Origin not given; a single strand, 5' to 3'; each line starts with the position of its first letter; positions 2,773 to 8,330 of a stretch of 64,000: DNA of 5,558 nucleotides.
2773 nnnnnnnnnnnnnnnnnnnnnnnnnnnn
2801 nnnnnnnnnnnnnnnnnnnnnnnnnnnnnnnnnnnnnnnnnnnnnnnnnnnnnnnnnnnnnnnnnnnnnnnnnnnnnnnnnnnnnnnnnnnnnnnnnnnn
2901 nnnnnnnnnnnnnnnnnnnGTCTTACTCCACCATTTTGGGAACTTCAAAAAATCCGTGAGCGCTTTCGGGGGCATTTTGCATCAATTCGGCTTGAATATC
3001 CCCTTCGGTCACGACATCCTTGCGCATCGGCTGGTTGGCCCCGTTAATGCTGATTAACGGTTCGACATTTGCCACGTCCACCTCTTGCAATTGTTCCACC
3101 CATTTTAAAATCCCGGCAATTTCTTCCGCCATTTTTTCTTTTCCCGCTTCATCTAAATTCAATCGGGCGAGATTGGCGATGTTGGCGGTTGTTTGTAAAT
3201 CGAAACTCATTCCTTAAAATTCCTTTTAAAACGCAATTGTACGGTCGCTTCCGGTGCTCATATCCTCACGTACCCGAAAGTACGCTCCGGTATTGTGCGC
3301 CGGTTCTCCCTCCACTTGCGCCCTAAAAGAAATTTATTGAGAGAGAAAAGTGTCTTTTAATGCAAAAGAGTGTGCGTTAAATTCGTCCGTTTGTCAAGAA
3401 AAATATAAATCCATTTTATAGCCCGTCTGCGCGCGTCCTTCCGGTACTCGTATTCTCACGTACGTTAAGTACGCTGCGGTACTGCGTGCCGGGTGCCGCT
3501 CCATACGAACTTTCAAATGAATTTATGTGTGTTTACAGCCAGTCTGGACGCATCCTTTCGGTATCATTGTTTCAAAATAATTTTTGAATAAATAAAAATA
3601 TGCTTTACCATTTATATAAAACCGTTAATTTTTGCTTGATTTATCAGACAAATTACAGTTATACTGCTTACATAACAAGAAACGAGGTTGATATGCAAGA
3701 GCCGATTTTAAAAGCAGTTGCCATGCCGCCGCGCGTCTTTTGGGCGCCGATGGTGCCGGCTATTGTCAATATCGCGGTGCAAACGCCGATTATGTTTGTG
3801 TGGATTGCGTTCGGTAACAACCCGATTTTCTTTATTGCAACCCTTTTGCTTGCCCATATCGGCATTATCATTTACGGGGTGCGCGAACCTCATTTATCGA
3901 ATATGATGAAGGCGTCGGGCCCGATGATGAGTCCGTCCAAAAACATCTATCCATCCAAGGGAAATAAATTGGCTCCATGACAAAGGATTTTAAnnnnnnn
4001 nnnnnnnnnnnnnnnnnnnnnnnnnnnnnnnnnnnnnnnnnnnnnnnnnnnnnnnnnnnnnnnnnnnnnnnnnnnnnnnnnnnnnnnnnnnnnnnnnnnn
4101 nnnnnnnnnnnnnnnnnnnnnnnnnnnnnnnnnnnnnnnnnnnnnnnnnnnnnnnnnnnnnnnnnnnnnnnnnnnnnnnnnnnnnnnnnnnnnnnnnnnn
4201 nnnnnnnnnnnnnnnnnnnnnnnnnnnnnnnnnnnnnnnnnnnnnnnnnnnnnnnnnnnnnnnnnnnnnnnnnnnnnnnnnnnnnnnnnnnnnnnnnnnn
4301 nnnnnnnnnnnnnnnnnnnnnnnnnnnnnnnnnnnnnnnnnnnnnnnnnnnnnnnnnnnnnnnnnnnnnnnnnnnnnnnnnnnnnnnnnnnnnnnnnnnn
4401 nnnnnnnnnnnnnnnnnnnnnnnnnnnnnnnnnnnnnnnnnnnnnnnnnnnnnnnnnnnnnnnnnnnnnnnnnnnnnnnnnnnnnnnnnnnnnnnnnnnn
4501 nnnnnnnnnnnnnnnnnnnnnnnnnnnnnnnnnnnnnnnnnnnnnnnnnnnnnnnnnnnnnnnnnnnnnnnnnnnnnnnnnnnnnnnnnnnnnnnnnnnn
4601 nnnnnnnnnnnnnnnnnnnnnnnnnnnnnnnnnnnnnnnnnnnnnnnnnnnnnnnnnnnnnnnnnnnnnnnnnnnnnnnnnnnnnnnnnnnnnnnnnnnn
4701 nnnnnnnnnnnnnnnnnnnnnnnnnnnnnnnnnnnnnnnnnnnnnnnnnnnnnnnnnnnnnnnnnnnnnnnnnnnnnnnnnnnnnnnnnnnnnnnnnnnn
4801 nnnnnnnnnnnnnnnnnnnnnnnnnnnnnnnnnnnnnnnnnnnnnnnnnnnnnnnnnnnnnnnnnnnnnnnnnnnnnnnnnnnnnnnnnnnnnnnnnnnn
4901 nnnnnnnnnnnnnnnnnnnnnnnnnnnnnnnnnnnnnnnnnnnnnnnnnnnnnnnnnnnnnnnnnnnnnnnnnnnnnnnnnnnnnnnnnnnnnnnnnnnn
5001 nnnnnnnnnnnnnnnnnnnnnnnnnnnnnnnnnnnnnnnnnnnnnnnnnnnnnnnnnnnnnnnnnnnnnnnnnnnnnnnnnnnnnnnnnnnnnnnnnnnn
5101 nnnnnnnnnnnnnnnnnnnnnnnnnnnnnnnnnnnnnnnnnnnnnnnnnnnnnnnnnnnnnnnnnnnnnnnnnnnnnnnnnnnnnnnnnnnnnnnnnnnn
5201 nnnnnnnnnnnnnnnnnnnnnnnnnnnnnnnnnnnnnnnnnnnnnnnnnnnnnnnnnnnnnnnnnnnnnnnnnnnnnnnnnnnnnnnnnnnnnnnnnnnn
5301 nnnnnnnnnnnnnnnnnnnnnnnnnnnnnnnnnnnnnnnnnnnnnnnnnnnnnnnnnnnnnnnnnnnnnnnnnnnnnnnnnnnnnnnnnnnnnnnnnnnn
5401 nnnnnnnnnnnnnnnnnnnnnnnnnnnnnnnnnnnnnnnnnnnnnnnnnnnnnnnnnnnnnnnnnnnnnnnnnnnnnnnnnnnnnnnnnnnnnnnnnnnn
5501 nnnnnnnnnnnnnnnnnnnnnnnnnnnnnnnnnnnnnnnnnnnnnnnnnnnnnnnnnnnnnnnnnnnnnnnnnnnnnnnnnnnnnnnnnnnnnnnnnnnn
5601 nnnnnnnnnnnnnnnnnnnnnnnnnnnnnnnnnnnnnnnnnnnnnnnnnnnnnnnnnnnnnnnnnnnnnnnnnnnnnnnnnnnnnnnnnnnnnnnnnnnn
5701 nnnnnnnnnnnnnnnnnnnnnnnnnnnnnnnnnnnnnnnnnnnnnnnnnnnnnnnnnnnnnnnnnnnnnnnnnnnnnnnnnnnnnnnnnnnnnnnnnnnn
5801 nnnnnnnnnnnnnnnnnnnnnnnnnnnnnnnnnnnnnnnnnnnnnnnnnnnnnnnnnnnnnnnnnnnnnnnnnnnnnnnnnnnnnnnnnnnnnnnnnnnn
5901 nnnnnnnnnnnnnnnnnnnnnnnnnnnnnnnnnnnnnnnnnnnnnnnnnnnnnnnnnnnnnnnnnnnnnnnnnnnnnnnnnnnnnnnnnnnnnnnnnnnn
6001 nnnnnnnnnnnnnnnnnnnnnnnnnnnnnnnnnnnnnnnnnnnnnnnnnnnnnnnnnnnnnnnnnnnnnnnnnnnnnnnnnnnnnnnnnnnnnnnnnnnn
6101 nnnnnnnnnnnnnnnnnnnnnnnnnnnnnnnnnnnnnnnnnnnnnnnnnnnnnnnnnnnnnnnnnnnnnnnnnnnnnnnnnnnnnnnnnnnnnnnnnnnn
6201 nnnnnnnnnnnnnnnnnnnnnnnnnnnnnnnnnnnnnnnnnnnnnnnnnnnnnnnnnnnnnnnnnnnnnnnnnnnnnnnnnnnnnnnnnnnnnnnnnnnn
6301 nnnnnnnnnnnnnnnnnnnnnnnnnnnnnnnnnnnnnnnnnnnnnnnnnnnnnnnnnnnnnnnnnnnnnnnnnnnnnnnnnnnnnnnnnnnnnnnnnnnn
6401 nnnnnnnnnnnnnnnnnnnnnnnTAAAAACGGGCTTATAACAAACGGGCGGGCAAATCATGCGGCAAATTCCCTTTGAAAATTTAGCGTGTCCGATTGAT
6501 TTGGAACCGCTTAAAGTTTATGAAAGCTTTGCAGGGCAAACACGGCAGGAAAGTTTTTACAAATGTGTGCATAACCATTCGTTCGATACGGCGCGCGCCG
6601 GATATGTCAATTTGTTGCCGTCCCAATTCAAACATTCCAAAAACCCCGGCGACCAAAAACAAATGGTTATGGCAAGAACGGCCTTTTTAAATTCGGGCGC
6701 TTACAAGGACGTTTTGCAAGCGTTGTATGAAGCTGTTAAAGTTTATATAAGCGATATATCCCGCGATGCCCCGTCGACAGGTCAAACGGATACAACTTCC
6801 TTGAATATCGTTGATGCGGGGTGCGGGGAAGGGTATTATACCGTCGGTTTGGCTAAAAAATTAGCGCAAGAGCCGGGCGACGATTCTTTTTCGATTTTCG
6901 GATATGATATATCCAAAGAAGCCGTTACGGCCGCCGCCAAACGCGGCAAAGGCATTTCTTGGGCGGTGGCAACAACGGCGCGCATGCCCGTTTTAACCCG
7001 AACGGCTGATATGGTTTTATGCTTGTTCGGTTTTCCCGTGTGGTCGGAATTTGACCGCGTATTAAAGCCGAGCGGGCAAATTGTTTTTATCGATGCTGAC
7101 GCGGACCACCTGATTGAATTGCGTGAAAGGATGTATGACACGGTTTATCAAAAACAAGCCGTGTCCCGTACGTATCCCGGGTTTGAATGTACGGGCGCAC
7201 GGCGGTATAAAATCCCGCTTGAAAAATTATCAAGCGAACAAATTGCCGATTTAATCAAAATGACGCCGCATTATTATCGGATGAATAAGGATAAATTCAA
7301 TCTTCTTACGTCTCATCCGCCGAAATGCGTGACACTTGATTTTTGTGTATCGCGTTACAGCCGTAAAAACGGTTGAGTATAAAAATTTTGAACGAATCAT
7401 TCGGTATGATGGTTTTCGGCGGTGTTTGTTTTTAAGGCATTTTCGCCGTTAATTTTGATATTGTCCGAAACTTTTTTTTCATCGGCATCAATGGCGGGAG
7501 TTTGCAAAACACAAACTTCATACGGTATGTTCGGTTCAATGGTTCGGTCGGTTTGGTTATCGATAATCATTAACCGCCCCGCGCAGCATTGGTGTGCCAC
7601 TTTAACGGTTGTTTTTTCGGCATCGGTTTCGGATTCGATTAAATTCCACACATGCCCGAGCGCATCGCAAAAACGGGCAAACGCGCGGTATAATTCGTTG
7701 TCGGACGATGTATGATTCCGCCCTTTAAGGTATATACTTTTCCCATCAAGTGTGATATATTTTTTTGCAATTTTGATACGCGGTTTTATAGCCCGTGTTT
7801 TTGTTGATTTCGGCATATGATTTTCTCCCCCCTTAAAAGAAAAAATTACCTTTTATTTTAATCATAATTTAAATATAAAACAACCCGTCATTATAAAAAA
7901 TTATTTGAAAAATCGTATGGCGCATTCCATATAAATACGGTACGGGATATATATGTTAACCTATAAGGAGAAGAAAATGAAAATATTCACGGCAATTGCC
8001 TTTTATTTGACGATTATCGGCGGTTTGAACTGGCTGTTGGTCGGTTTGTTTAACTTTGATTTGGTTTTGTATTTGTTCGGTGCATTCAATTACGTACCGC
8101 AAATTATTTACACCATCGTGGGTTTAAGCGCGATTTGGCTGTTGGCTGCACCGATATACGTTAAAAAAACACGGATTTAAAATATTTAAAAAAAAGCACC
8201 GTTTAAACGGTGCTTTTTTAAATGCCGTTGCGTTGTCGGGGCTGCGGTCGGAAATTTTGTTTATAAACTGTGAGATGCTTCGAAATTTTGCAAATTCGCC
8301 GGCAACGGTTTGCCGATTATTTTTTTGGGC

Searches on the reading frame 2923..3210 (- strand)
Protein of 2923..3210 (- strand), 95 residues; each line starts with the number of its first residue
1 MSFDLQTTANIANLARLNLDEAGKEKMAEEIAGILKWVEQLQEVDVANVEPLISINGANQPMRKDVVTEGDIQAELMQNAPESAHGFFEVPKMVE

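Call 88: search_protein_families(library=pfam, proteins=[window:2923-3210:-], max_evalue=0.0001)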
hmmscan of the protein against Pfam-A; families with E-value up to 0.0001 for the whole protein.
window:2923-3210:- (95 aa): 1 family
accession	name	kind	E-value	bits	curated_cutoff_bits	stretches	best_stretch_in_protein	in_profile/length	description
PF02686.20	GatC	-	1.6e-20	73.5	23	1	19-90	1-66/66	Glu-tRNAGln amidotransferase C subunit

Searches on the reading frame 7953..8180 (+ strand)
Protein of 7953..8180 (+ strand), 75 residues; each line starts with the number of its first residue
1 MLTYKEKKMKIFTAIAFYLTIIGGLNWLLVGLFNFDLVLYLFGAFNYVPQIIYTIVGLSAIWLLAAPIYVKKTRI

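Call 88: search_protein_families(library=pfam, proteins=[window:7953-8180:+], max_evalue=0.0001)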
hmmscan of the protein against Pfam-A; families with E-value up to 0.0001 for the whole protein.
window:7953-8180:+ (75 aa): 1 family
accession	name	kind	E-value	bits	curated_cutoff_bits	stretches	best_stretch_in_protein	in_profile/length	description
PF04070.17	DUF378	-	3.8e-20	72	25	1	10-64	1-56/60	Domain of unknown function (DUF378)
